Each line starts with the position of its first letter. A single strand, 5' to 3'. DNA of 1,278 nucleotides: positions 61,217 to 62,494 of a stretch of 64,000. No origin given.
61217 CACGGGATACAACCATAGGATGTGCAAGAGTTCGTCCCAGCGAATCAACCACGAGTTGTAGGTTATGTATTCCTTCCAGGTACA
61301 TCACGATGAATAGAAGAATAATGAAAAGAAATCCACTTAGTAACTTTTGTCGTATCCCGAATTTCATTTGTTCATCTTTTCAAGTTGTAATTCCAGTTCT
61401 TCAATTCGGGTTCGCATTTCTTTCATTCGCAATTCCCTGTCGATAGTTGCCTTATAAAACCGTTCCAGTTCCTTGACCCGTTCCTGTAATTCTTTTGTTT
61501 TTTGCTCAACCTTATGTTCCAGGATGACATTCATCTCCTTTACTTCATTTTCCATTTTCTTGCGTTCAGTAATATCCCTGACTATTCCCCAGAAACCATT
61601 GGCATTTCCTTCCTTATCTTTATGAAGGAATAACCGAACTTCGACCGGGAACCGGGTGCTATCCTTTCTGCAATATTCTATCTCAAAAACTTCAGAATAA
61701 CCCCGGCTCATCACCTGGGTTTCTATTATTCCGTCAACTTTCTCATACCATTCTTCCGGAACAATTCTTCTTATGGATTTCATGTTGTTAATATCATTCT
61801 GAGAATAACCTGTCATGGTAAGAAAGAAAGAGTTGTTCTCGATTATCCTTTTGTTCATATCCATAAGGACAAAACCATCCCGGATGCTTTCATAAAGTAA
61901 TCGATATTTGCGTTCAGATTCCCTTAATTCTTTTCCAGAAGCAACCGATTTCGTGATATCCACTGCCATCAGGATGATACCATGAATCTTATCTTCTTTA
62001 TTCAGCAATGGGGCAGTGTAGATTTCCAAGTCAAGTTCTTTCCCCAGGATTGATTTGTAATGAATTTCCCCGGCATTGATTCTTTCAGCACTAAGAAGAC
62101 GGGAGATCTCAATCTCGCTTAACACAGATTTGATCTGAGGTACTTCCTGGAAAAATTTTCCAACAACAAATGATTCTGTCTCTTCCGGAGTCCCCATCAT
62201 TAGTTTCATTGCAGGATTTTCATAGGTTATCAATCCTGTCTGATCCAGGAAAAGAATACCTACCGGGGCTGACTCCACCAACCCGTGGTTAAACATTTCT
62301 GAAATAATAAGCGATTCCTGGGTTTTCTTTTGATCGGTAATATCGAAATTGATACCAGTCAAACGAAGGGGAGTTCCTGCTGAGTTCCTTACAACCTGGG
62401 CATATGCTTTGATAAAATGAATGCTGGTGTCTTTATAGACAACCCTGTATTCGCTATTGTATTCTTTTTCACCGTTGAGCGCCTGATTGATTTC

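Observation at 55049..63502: Six-ORF overlapped signalling operon: transmitter-less five-PAS protein, HAMP kinase, double receiver, receiver plus PAS/GAF kinase, sigma-54 activator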

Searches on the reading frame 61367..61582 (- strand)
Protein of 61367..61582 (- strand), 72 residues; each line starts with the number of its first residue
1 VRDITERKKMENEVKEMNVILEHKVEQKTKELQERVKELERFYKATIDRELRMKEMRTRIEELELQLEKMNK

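Call 36: search_protein_families(library=pfam, proteins=[window:61367-61582:-], max_evalue=1)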
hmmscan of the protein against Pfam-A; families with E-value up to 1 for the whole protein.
seq(72 aa): 11 families
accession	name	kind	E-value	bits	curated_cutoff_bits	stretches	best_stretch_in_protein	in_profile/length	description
PF19191.5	HEF_HK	-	0.022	15.6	24.1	1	20-70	8-58/67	HEF_HK domain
PF09321.15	DUF1978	-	0.027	14.2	25.4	1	7-69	94-154/244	Domain of unknown function (DUF1978)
PF06825.17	HSBP1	-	0.052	13.8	28.6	1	52-68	28-44/51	Heat shock factor binding protein 1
PF25557.1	GAUT_1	-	0.093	13.5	22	1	27-71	29-73/77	Galacturonosyltransferase domain 1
PF03938.19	OmpH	-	0.23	12.1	32.4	1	5-63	15-74/141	Outer membrane protein (OmpH-like)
PF14818.11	SOGA1-2-like_CC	-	0.28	11.5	26.6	0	32-66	15-49/54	SOGA 1/2-like, coiled-coil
PF02601.20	Exonuc_VII_L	-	0.28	11.1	35.9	1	6-69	141-201/315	Exonuclease VII, large subunit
PF10779.14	XhlA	-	0.43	11.2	34.7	0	24-41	29-46/67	Haemolysin XhlA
PF04508.17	Pox_A_type_inc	-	0.53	10.7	21.4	1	53-68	3-18/23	Viral A-type inclusion protein repeat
PF07246.16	Phlebovirus_NSM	-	0.69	9.7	27.2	1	6-67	160-218/264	Phlebovirus nonstructural protein NS-M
PF05278.17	PEARLI-4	-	0.78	9.8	29.9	1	10-72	153-214/234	Arabidopsis phospholipase-like protein (PEARLI 4)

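Call 68: search_protein_representatives(protein=window:61367-61582:-)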
Query: 72 residues. Proteins with E-value up to 0.001 (for the whole library): 1581; up to 1e-10: 17; up to 1e-30: 0. The best 150 are listed.
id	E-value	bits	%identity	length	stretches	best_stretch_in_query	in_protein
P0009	2.2e-24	100.3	86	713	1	1-72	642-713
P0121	1.2e-22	94.9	88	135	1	1-65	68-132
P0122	9.6e-20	85.7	78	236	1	1-69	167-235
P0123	1.4e-13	66.4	61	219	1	3-71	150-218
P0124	2.3e-13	65.7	65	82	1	3-65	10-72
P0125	3.4e-13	65.2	67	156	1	1-64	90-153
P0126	1.9e-12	62.8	62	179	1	2-70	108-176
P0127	2.1e-12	62.7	59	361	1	1-68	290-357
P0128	5.6e-12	61.4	60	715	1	2-71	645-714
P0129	7.0e-12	61.1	42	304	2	9-68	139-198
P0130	1.1e-11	60.5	62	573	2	3-64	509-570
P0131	3.1e-11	59.0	55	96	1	2-70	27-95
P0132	3.8e-11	58.8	63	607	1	2-63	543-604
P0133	6.1e-11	58.1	47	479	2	1-69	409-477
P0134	7.0e-11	57.9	61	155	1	2-63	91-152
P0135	9.1e-11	57.6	65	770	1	1-63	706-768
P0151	3.2e-10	55.9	60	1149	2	1-64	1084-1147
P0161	5.3e-10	55.2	46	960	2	3-64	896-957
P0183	1.5e-09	53.7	53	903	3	3-52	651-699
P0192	2.0e-09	53.4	59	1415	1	2-64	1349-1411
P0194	2.1e-09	53.3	43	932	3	1-49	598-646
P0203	3.8e-09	52.5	43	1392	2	1-52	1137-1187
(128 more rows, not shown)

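Call 69: search_protein_families(library=pfam, proteins=[P0151, P0192, P0135, P0130, P0127, P0123, P0183, P0194, P0203, P0161], max_evalue=0.00001)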
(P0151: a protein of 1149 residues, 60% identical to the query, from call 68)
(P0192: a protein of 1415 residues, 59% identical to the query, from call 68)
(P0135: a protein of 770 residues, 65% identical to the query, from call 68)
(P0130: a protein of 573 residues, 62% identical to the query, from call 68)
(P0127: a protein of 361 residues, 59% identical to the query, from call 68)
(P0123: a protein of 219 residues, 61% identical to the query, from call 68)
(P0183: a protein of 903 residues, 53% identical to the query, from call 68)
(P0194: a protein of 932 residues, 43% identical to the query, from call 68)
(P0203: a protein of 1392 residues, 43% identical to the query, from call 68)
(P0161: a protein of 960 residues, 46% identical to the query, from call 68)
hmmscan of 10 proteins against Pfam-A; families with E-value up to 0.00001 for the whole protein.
P0151 (1149 aa): 8 families
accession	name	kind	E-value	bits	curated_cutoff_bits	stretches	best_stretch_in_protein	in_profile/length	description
PF13426.13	PAS_9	-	2.8e-61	204.7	27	5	439-543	2-103/103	PAS domain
PF00989.32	PAS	-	9.1e-51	171.1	22.6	3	676-782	2-112/113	PAS fold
PF13188.13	PAS_8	-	1.6e-44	148.8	21.8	2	430-489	3-56/65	PAS domain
PF08448.16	PAS_4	-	4e-26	91.9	23.1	0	562-664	1-109/110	PAS fold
PF08447.18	PAS_3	-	9.6e-24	83.9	25.6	0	203-281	4-82/89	PAS fold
PF00072.30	Response_reg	-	1.2e-22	80.6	30.2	1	3-115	1-110/111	Response regulator receiver domain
PF01590.32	GAF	-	9.1e-10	39.6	22.4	1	820-960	1-131/133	GAF domain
PF24820.1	Diguanyl_cycl_sensor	-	3.3e-06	27.4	28.1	0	190-248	8-67/109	Diguanylate cyclase-like sensor domain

P0192 (1415 aa): 8 families
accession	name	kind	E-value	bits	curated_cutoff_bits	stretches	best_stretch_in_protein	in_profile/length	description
PF13426.13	PAS_9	-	2e-71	237.2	27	5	742-841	2-103/103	PAS domain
PF00989.32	PAS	-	1.5e-67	225.2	22.6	5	979-1094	3-113/113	PAS fold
PF08447.18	PAS_3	-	6.5e-55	183.8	25.6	2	1262-1347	3-88/89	PAS fold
PF13188.13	PAS_8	-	2.3e-41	138.8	21.8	2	731-772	1-44/65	PAS domain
PF08448.16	PAS_4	-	3.3e-37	127.5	23.1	1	348-460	3-109/110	PAS fold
PF02743.24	dCache_1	-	2.5e-12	47.3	45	1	37-280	2-239/240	Cache domain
PF24820.1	Diguanyl_cycl_sensor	-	5.4e-12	46.1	28.1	0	859-895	1-37/109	Diguanylate cyclase-like sensor domain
PF12860.13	PAS_7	-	5.1e-10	39.9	27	0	983-1101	1-114/115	PAS fold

P0135 (770 aa): 6 families
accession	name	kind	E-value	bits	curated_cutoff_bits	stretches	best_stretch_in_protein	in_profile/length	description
PF13426.13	PAS_9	-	1.7e-31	109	27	2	487-586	2-103/103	PAS domain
PF08447.18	PAS_3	-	2.8e-25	88.8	25.6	1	372-454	3-85/89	PAS fold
PF00989.32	PAS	-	7.9e-21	74.6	22.6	2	599-709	1-113/113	PAS fold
PF13188.13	PAS_8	-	8.3e-17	60.9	21.8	1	599-651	1-53/65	PAS domain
PF08448.16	PAS_4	-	1.7e-14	54.4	23.1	1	483-589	2-110/110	PAS fold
PF02743.24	dCache_1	-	5.1e-06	26.6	45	1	47-285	9-238/240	Cache domain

P0130 (573 aa): 6 families
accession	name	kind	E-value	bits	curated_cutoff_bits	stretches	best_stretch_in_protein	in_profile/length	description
PF08447.18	PAS_3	-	4.7e-24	84.9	25.6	1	423-505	3-87/89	PAS fold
PF13426.13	PAS_9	-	2.8e-22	79.4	27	1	287-386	2-103/103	PAS domain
PF00989.32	PAS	-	1.2e-20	74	22.6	2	278-384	3-113/113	PAS fold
PF08448.16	PAS_4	-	1.2e-19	71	23.1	0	282-388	1-109/110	PAS fold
PF13188.13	PAS_8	-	3.7e-11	42.9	21.8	1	278-323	3-48/65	PAS domain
PF00072.30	Response_reg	-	8.5e-11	42.4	30.2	1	18-118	5-104/111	Response regulator receiver domain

P0127 (361 aa): 3 families
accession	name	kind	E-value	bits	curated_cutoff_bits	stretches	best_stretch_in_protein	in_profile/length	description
PF13426.13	PAS_9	-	1.2e-10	42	27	1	193-294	3-102/103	PAS domain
PF08448.16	PAS_4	-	2.6e-09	37.7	23.1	0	187-297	1-109/110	PAS fold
PF13188.13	PAS_8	-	3.1e-09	36.8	21.8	0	182-236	2-53/65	PAS domain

P0123 (219 aa): 2 families
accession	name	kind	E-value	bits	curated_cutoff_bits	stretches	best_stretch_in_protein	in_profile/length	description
PF08448.16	PAS_4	-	2.2e-13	50.8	23.1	1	59-156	11-110/110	PAS fold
PF13426.13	PAS_9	-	2.3e-08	34.7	27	1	75-153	25-103/103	PAS domain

P0183 (903 aa): 9 families
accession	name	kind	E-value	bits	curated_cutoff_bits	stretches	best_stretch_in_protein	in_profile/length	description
PF02518.31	HATPase_c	-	1.4e-21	77.4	26.4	1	795-903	1-107/111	Histidine kinase-, DNA gyrase B-, and HSP90-like ATPase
PF08448.16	PAS_4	-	1e-18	68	23.1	1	549-656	4-109/110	PAS fold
PF02743.24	dCache_1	-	7.4e-17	62.1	45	1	45-298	3-239/240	Cache domain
PF00989.32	PAS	-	1.5e-13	51.1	22.6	1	543-643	4-105/113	PAS fold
PF13426.13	PAS_9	-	2.4e-13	50.7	27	1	552-654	3-103/103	PAS domain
PF00512.31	HisKA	-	2.4e-13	50.4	26.9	1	688-754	3-66/66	His Kinase A (phospho-acceptor) domain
PF13188.13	PAS_8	-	2.3e-11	43.6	21.8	0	542-580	3-42/65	PAS domain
PF08447.18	PAS_3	-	3.7e-10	40.4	25.6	1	563-643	2-84/89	PAS fold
PF00672.30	HAMP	-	6.7e-08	33.2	25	1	334-379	2-47/53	HAMP domain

P0194 (932 aa): 8 families
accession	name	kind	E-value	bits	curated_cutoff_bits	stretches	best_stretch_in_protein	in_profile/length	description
PF00989.32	PAS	-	6e-40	136.2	22.6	3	371-482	1-113/113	PAS fold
PF08447.18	PAS_3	-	3.5e-39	133.4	25.6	2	397-466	5-75/89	PAS fold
PF08448.16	PAS_4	-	9.5e-33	113.2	23.1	2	379-487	3-110/110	PAS fold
PF13426.13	PAS_9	-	1.8e-31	108.9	27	1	508-603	2-103/103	PAS domain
PF02518.31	HATPase_c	-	2.3e-24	86.4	26.4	1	754-849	1-90/111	Histidine kinase-, DNA gyrase B-, and HSP90-like ATPase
PF00512.31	HisKA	-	4.6e-24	84.7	26.9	1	642-707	1-66/66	His Kinase A (phospho-acceptor) domain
PF13188.13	PAS_8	-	4.7e-19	68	21.8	1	227-287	1-61/65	PAS domain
PF14598.12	PAS_11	-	2.2e-08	34.5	25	0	387-464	8-84/109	PAS domain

P0203 (1392 aa): 8 families
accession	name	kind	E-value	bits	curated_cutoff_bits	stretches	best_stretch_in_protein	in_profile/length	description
PF08448.16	PAS_4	-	5.2e-57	191.3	23.1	3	212-315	2-106/110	PAS fold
PF02518.31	HATPase_c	-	1.3e-49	167.7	26.4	2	1283-1391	1-107/111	Histidine kinase-, DNA gyrase B-, and HSP90-like ATPase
PF13426.13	PAS_9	-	1.6e-44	150.9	27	3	218-315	5-102/103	PAS domain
PF00989.32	PAS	-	2.3e-44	150.4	22.6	3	211-314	7-113/113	PAS fold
PF13188.13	PAS_8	-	1.3e-33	114.2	21.8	2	454-508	1-54/65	PAS domain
PF00512.31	HisKA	-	2.8e-31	107.8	26.9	2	600-664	3-64/66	His Kinase A (phospho-acceptor) domain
PF08447.18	PAS_3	-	3.1e-12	47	25.6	0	353-424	2-75/89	PAS fold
PF13596.12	PAS_10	-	2.4e-08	35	22.1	0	910-1016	4-106/106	PAS domain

P0161 (960 aa): 7 families
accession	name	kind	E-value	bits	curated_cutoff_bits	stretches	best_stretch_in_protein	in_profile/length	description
PF10114.15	PocR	-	2.7e-54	183.7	23.9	1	205-367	1-162/162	Sensory domain found in PocR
PF13426.13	PAS_9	-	9.9e-23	80.8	27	1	793-899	4-103/103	PAS domain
PF00072.30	Response_reg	-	3.5e-21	75.9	30.2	1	4-118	1-110/111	Response regulator receiver domain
PF00989.32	PAS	-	1.1e-19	70.9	22.6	1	782-897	3-113/113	PAS fold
PF08447.18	PAS_3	-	2.9e-16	59.9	25.6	1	556-620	4-69/89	PAS fold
PF08448.16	PAS_4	-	2.9e-14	53.7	23.1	0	663-769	1-109/110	PAS fold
PF13188.13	PAS_8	-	2.1e-06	27.9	21.8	0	658-699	2-43/65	PAS domain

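Call 72: search_protein_families(library=ncbifam, proteins=[window:61367-61582:-], max_evalue=1)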
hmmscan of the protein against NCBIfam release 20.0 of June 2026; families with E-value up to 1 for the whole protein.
window:61367-61582:- (72 aa): 9 families
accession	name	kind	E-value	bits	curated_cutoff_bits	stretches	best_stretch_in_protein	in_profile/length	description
NF053512.1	nitric_RR_NosR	exception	0.00075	18.6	400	1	8-67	132-191/422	response regulator c-di-GMP phosphodiesterase, NosR family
NF008184.0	PRK10935.1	equivalog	0.0055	15.4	553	1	8-47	216-255/565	nitrate/nitrite two-component system sensor histidine kinase NarQ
TIGR03761.1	ICE_PFL4669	equivalog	0.012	15.1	110.7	1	20-57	64-100/216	PFL_4669 family integrating conjugative element protein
NF007896.0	PRK10600.1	equivalog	0.024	13.3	578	1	9-51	218-258/598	nitrate/nitrite two-component system sensor histidine kinase NarX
NF052682.1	morpho_FcmC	equivalog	0.035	14.4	90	1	16-70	56-108/159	filament morphology membrane protein FcmC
NF053712.1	repair_DEAH_YoaA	equivalog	0.27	9.9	680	1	11-71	288-349/630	DNA repair helicase YoaA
NF047465.1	hybrid_HK_LvrA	exception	0.59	8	1200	1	5-64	140-199/819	hybrid histidine kinase/response regulator LvrA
NF009648.0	PRK13182.1-4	equivalog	0.6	10.1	170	0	24-69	75-120/184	chromosome-anchoring protein RacA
NF052432.1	TC0500_fam_Inc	equivalog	0.93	8.8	240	0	2-50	111-159/214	TC0500 family inclusion membrane protein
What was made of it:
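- On Known protein families for the C-terminal tail: NCBIfam gives only linker regions of NarQ and NosR at E>=7e-4 (call 72).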

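Call 80: find_homologous_proteins(query=window:61367-61582:-, max_evalue=0.0001)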
Query window:61367-61582:- (72 aa): 10 proteins with E <= 0.0001 among 10 candidates.
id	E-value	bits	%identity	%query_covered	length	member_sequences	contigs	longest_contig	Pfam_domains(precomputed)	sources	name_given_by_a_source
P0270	9.7e-29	116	92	100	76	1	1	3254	-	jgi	jgi:nitrate/nitrite-specific signal transduction histidine kinase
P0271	2.3e-27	111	90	100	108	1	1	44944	PF13426.14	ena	-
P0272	4.5e-23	98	91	89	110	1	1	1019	PF13426.14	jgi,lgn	-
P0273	5.4e-21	91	84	88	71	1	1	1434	-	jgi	jgi:nitrate/nitrite-specific signal transduction histidine kinase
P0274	1.2e-20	90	87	88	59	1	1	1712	-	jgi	jgi:nitrate/nitrite-specific signal transduction histidine kinase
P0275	2.5e-19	86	83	82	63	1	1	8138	-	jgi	jgi:nitrate/nitrite-specific signal transduction histidine kinase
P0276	5.4e-19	85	89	76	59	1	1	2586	-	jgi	jgi:nitrate/nitrite-specific signal transduction histidine kinase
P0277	2.7e-18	83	85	76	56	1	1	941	-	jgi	jgi:nitrate/nitrite-specific signal transduction histidine kinase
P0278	4.0e-9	54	77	60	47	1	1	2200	-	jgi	jgi:predicted nucleic acid-binding Zn-ribbon protein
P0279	7.7e-9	53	74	60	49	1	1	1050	-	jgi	jgi:hypothetical protein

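Call 83: find_homologous_proteins(query=A9, max_evalue=1e-8)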
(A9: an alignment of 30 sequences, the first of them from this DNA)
Query A9 (30 sequences) (72 aa, profile of the alignment): 211 proteins with E <= 1e-8 among 4411 candidates; the best 120 are listed.
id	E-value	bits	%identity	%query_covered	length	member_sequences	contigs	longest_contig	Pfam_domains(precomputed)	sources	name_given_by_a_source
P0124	1.9e-25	106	67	85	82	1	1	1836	-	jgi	jgi:hypothetical protein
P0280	3.3e-23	99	63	93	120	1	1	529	-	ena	-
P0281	5.2e-23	98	90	100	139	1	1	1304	PF13426.14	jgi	jgi:predicted RNase H-like nuclease (RuvC/YqgF family)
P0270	9.5e-23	97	92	100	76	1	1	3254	-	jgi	jgi:nitrate/nitrite-specific signal transduction histidine kinase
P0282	1.1e-22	97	57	88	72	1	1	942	-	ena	-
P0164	1.3e-22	97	62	81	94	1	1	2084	-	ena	-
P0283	2.0e-22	96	56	85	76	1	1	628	-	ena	-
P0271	2.3e-22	96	90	100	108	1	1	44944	PF13426.14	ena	-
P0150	7.6e-22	95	60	88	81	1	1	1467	-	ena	-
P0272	7.7e-22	94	91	89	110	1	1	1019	PF13426.14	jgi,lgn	-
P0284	1.1e-21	94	62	88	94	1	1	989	-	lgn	-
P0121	2.8e-21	93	89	89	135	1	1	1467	PF13426.14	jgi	jgi:hypothetical protein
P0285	7.5e-21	91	78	96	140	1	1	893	PF13426.14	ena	-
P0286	9.9e-21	91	65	60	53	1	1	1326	-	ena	-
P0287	1.1e-20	91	56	86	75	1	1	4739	-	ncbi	-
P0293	1.0e-19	88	56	57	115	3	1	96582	-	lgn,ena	-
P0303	3.7e-18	83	55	81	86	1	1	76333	-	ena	-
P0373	7.7e-13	66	43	90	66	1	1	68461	-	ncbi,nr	ncbi:MAG: hypothetical protein K8R54_10575 [Bacteroidales bacterium]|nr:hypothetical protein [Bacter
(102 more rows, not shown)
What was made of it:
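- Tried and rejected: Word-indexed protein searches with the tail (calls 80, 83) returned mostly contig-edge fragments.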

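Call 84: find_encoding_contigs(protein=P0293, flank=6000, max_places=1)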
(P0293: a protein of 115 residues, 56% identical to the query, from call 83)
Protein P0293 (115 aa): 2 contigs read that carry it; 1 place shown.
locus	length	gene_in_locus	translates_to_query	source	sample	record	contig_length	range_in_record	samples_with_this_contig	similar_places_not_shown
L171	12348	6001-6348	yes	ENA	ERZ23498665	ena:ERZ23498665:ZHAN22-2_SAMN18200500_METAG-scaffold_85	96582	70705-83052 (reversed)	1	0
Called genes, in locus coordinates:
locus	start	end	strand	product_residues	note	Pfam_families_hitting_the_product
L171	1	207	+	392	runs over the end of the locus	PF00579:tRNA-synt_1b, PF22421:SYY_C-terminal, PF01479:S4 (weak)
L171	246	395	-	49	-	-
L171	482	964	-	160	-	PF02075:RuvC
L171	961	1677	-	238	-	PF20772:TACO1_YebC_N, PF01709:Transcrip_reg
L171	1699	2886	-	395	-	PF00932:LTD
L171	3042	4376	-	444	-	PF00437:T2SSE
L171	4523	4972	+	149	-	PF02367:TsaE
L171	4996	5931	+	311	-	PF02739:5_3_exonuc_N, PF01367:5_3_exonuc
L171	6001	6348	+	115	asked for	-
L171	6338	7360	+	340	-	PF01134:GIDA (faint), PF01946:Thi4 (weak), PF03486:HI0933_like, PF07992:Pyr_redox_2 (weak), PF12831:FAD_oxidored (weak), PF13450:NAD_binding_8 (weak), PF13738:Pyr_redox_3 (weak), PF22578:GGR_cat (weak), +1 more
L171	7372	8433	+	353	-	-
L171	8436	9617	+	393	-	PF00512:HisKA, PF13581:HATPase_c_2 (weak), PF02518:HATPase_c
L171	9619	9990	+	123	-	PF00072:Response_reg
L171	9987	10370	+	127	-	PF00072:Response_reg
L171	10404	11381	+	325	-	PF21694:DNA_pol3_delta_C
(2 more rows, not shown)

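Call 85: find_encoding_contigs(protein=P0303, flank=6000, max_places=1)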
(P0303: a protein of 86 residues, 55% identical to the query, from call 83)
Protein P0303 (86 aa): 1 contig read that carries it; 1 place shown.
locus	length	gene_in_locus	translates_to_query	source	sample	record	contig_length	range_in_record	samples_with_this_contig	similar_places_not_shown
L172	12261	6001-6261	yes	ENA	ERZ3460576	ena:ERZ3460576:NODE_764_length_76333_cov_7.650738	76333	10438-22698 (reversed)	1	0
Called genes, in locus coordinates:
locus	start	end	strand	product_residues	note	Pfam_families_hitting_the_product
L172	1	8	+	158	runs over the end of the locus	PF14127:DUF4294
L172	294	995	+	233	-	-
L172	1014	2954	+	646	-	PF00890:FAD_binding_2, PF01266:DAO, PF03486:HI0933_like (faint), PF07992:Pyr_redox_2 (faint), PF02910:Succ_DH_flav_C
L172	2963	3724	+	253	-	PF13085:Fer2_3, PF12838:Fer4_7 (weak), PF13183:Fer4_8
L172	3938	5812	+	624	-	-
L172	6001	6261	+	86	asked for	-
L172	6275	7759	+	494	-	PF00989:PAS, PF13188:PAS_8, PF13426:PAS_9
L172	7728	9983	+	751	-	PF00497:SBP_bac_3, PF00989:PAS, PF13426:PAS_9, PF00512:HisKA, PF02518:HATPase_c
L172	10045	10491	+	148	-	PF00072:Response_reg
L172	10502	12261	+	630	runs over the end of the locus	PF00072:Response_reg, PF13426:PAS_9, PF00989:PAS, PF08448:PAS_4, PF13426:PAS_9, PF08447:PAS_3, PF00512:HisKA, PF02518:HATPase_c, +4 more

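Call 86: find_encoding_contigs(protein=P0373, flank=6000, max_places=1)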
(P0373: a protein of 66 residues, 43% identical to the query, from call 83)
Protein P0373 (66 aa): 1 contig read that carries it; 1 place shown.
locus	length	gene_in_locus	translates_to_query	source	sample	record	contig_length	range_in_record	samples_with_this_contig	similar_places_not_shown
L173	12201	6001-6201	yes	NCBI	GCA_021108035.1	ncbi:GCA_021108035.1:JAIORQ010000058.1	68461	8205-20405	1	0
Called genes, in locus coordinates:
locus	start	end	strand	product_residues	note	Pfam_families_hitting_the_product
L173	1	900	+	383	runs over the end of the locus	-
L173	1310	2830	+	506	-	PF00072:Response_reg, PF00989:PAS, PF08448:PAS_4 (weak), PF13426:PAS_9 (weak), PF00512:HisKA, PF02518:HATPase_c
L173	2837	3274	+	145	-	PF00072:Response_reg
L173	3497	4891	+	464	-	PF13426:PAS_9, PF08447:PAS_3 (faint)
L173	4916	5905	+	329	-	PF04392:ABC_sub_bind (weak)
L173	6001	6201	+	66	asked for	-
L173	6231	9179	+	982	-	PF08447:PAS_3, PF00989:PAS, PF13426:PAS_9, PF08448:PAS_4, PF08448:PAS_4, PF00989:PAS, PF08447:PAS_3, PF08448:PAS_4, +5 more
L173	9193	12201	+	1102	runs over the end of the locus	PF08447:PAS_3, PF00989:PAS, PF08448:PAS_4, PF13426:PAS_9, PF00989:PAS, PF13426:PAS_9, PF00989:PAS, PF13426:PAS_9, +12 more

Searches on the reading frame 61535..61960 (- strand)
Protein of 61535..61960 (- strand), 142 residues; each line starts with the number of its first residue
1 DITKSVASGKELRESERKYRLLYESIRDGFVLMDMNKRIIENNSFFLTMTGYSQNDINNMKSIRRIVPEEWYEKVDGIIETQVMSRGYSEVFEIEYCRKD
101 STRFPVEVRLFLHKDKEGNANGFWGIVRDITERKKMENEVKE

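Call 36: search_protein_families(library=pfam, proteins=[window:61535-61960:-], max_evalue=1)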
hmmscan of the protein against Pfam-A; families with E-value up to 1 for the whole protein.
seq(142 aa): 7 families
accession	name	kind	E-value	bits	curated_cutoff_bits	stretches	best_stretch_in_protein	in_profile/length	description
PF13426.13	PAS_9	-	8.7e-14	52.1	27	1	28-132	2-103/103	PAS domain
PF00989.32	PAS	-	1.7e-11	44.5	22.6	1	18-130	2-113/113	PAS fold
PF13188.13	PAS_8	-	3.4e-06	27.2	21.8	1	18-68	2-51/65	PAS domain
PF08448.16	PAS_4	-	8e-06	26.5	23.1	1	24-134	2-109/110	PAS fold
PF08447.18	PAS_3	-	0.0011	19.6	25.6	1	45-126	7-88/89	PAS fold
PF10763.15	DUF2584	-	0.0078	16.6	25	0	36-67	17-47/80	Protein of unknown function (DUF2584)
PF12860.13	PAS_7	-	0.014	16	27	1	24-70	2-48/115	PAS fold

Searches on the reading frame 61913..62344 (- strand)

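Call 36: search_protein_families(library=pfam, proteins=[window:61913-62344:-], max_evalue=1)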
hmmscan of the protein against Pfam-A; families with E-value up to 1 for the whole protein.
seq(144 aa): 7 families
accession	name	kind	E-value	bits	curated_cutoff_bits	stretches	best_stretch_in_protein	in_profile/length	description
PF00989.32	PAS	-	5.7e-08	33.2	22.6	1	21-130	5-113/113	PAS fold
PF08448.16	PAS_4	-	7.9e-07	29.7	23.1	1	23-133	1-108/110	PAS fold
PF13426.13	PAS_9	-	6.5e-05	23.6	27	1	27-132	1-103/103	PAS domain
PF13188.13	PAS_8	-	0.00083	19.6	21.8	1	21-59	5-43/65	PAS domain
PF21370.4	PAS_GdpP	-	0.0099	16.7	27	1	25-100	11-78/90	Cyclic-di-AMP phosphodiesterase GdpP-like, PAS domain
PF13596.12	PAS_10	-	0.023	15.7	22.1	1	22-131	4-106/106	PAS domain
PF12481.13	DUF3700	-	0.034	14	27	1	25-65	186-226/228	Aluminium induced protein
